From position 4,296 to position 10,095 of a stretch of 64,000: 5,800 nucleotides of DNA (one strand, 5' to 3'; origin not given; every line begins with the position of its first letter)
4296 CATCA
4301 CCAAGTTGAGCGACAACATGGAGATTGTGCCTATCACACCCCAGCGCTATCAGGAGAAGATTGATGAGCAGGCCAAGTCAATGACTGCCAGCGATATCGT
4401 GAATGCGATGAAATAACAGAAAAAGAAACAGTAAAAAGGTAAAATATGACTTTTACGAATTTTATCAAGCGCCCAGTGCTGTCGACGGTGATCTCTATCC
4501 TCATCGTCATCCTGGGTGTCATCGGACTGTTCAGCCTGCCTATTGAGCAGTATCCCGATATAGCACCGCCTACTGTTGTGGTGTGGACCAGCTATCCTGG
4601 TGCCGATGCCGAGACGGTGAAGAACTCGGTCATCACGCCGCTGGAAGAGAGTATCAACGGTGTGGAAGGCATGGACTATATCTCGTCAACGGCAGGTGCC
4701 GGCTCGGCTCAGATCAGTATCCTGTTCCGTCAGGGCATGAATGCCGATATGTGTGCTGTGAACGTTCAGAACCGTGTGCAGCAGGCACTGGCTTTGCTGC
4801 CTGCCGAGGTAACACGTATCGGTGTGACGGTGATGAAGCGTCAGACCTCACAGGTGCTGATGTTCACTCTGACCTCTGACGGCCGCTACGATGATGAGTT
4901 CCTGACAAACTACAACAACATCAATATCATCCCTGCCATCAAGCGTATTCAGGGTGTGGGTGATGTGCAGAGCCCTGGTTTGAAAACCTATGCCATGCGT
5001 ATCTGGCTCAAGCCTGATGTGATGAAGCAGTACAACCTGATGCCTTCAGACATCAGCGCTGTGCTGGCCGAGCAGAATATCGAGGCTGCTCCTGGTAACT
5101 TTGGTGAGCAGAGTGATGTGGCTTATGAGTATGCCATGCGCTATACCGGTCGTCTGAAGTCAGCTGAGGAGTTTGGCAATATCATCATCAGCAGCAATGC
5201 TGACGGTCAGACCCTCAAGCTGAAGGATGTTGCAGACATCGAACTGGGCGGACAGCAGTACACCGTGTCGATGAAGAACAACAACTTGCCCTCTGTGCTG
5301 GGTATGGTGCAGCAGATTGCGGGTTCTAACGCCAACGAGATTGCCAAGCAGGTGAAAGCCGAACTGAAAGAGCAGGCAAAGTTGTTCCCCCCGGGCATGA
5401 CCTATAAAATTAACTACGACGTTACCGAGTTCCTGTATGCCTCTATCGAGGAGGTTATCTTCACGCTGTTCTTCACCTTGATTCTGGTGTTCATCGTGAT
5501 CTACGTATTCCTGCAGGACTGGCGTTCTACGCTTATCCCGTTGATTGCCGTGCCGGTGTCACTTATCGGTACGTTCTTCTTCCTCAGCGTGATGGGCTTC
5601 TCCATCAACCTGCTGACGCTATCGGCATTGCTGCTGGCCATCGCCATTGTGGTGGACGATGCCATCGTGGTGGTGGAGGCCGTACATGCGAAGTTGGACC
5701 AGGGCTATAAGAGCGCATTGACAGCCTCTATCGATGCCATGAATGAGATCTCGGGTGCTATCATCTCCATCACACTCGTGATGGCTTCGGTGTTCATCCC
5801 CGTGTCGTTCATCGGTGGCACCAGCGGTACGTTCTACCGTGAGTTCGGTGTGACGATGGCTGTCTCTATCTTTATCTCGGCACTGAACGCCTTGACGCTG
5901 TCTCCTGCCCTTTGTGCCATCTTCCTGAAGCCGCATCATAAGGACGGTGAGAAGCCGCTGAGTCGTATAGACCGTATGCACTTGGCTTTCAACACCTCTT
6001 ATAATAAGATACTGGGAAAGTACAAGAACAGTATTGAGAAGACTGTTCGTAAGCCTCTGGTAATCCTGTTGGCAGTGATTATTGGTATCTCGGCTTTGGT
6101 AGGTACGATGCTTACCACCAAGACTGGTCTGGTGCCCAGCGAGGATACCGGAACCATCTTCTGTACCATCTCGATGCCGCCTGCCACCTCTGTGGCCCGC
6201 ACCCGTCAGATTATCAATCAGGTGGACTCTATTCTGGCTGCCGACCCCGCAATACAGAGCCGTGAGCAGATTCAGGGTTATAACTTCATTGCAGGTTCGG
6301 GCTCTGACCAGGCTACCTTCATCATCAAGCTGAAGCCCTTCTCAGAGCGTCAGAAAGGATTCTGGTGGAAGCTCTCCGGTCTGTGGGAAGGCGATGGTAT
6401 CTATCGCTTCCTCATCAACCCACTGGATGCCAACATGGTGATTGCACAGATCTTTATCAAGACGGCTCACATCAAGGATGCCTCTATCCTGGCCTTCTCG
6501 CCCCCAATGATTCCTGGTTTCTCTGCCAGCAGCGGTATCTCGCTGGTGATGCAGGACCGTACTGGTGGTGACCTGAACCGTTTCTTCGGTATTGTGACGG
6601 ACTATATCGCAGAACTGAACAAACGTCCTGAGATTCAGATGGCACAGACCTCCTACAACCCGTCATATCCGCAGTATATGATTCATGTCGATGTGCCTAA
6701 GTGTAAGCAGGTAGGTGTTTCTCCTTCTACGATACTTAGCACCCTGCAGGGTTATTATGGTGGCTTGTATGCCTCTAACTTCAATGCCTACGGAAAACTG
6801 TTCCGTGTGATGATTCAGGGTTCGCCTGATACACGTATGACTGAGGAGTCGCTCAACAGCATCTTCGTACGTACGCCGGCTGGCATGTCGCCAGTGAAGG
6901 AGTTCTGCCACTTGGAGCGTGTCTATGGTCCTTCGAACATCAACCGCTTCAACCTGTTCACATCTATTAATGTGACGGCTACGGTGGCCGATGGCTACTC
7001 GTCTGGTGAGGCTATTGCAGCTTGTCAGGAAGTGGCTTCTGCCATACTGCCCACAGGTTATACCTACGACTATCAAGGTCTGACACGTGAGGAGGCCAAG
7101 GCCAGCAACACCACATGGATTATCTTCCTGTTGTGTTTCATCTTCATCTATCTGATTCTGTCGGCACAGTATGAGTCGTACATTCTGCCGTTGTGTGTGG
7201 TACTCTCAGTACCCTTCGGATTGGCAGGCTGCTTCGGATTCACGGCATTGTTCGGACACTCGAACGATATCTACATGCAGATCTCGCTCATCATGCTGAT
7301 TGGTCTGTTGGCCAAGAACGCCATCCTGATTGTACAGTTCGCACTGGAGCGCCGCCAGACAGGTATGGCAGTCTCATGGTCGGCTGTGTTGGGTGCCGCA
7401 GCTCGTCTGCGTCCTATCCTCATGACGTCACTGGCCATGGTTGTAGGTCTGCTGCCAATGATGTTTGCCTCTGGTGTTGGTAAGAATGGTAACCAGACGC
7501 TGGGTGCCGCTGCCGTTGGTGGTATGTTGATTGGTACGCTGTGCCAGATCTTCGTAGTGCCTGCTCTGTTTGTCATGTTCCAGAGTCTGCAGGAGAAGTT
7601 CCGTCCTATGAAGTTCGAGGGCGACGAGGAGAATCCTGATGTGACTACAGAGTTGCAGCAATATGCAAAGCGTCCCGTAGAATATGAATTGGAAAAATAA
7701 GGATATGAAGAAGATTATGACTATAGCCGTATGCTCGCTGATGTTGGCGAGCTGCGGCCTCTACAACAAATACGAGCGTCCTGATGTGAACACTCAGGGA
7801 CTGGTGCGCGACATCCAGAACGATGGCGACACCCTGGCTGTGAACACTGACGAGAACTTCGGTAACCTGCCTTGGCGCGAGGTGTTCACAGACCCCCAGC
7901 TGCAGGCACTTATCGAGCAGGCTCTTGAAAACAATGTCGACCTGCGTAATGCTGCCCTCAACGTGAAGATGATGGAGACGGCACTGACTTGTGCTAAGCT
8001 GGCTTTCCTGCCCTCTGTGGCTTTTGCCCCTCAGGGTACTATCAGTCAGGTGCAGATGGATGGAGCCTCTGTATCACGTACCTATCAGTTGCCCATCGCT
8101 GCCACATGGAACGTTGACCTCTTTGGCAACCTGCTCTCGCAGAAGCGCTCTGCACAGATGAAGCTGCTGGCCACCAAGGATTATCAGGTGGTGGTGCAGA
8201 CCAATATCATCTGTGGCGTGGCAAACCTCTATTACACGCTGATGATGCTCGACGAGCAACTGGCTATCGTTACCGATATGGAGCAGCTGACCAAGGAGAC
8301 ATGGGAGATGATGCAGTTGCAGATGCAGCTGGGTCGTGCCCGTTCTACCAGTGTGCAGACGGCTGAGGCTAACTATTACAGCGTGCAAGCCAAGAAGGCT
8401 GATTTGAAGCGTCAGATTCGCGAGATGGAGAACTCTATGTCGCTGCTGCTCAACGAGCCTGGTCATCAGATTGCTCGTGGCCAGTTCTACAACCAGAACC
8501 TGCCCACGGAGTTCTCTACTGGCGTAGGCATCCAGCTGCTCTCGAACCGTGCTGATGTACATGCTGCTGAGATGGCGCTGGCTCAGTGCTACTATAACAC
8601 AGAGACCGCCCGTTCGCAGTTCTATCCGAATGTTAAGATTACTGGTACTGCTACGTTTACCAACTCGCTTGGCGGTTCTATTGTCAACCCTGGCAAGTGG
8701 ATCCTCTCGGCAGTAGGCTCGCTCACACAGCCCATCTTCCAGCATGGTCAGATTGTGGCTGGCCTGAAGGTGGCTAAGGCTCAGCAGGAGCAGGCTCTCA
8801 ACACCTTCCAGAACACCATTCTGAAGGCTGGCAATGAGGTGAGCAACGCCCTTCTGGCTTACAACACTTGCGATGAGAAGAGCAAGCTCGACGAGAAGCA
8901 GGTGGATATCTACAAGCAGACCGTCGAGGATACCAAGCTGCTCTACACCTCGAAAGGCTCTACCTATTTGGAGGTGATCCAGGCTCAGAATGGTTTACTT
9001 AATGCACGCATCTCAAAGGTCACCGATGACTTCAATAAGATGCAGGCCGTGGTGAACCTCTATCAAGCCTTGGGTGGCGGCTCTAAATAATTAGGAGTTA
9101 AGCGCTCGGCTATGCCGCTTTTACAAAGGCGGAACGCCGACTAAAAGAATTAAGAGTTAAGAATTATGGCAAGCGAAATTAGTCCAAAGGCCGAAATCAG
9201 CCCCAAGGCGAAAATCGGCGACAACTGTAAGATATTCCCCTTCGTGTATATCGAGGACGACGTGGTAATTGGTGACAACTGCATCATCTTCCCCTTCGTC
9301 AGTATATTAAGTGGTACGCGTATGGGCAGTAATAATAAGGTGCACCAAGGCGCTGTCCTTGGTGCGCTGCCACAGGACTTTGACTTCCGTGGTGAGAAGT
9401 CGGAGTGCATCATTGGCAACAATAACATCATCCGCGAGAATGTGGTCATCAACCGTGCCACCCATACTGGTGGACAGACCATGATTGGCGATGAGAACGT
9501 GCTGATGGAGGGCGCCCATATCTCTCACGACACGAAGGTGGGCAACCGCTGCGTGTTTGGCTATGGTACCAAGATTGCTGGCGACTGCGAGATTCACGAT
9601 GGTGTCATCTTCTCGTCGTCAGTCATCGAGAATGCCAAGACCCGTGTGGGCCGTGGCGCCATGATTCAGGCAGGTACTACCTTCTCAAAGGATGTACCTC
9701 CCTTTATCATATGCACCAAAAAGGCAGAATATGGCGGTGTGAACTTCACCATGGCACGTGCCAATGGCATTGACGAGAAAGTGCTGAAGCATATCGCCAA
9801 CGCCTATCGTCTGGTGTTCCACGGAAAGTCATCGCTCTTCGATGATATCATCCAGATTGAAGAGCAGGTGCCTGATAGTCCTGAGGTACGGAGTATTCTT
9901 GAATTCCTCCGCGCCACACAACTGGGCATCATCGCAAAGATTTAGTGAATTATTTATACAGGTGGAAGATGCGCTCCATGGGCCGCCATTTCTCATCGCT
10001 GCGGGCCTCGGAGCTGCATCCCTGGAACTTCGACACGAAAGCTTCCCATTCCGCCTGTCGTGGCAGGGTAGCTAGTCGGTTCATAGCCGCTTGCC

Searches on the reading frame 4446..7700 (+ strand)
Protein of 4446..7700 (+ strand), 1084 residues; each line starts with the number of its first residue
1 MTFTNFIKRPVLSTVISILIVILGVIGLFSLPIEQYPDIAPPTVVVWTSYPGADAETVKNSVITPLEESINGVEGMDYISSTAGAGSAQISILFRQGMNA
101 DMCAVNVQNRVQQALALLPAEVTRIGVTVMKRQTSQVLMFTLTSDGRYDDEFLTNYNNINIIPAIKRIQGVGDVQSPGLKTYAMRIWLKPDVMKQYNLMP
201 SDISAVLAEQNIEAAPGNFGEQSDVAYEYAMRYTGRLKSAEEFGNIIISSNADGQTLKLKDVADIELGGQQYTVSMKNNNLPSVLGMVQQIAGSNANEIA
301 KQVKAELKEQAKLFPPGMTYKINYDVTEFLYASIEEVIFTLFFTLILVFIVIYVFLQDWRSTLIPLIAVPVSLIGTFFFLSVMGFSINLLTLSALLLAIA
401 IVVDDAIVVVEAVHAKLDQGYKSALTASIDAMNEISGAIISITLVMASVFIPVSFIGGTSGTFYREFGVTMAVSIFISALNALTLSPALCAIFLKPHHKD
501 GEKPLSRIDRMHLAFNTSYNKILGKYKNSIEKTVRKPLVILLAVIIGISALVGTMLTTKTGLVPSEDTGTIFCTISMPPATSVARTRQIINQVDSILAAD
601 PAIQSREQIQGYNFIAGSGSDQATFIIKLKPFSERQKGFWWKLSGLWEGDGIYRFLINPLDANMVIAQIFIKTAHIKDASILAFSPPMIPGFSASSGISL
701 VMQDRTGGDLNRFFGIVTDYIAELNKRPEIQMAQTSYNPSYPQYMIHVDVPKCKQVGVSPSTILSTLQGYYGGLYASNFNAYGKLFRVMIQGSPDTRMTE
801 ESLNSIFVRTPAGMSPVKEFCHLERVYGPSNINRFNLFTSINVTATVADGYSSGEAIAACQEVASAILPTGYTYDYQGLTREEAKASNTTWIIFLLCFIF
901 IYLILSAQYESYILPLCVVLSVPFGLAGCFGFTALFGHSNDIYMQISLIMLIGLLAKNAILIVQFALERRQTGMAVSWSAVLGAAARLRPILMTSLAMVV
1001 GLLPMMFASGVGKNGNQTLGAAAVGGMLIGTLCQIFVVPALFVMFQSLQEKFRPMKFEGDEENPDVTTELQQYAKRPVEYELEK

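Call 66: search_protein_families(library=pfam, proteins=[window:4446-7700:+], max_evalue=0.00001)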
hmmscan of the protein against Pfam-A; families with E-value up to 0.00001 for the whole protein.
window:4446-7700:+ (1084 aa): 2 families
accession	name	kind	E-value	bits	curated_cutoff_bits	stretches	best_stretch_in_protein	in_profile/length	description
PF00873.25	ACR_tran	-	4.6e-284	945.4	28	2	5-637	4-628/1021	AcrB/AcrD/AcrF family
PF03176.21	MMPL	-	6.6e-17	61.9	20.5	1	332-493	135-302/333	MMPL family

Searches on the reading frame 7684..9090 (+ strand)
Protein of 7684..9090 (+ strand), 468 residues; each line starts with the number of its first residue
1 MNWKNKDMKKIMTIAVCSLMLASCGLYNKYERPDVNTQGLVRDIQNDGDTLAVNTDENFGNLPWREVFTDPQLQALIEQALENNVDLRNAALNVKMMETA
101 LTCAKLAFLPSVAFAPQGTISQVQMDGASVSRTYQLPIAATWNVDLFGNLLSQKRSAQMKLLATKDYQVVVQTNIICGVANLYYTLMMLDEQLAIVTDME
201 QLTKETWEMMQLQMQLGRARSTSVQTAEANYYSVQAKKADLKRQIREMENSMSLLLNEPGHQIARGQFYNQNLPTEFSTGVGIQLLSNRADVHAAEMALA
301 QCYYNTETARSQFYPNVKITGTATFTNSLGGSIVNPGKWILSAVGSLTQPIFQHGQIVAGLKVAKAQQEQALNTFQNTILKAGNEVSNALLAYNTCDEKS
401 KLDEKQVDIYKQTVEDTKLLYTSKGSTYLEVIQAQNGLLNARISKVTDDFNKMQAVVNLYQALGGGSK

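Call 66: search_protein_families(library=pfam, proteins=[window:7684-9090:+], max_evalue=0.00001)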
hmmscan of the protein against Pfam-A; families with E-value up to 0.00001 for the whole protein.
window:7684-9090:+ (468 aa): 1 family
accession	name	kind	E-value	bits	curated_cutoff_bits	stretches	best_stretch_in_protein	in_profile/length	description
PF02321.23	OEP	-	4.9e-39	134.5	22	2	285-464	8-187/187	Outer membrane efflux protein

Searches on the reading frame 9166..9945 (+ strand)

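Call 66: search_protein_families(library=pfam, proteins=[window:9166-9945:+], max_evalue=0.00001)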
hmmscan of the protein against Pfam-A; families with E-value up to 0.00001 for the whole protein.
window:9166-9945:+ (259 aa): 3 families
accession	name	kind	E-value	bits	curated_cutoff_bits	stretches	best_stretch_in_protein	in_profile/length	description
PF00132.30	Hexapep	-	4.9e-29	99.2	27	3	15-41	2-28/36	Bacterial transferase hexapeptide (six repeats)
PF13720.11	Acetyltransf_11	-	1.4e-18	67.5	24.5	1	176-256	1-82/82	Udp N-acetylglucosamine O-acyltransferase; Domain 2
PF25084.1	LbH_EIF2B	-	7.8e-12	45.6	54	0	81-171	10-97/105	EIF2B subunit epsilon LbH domain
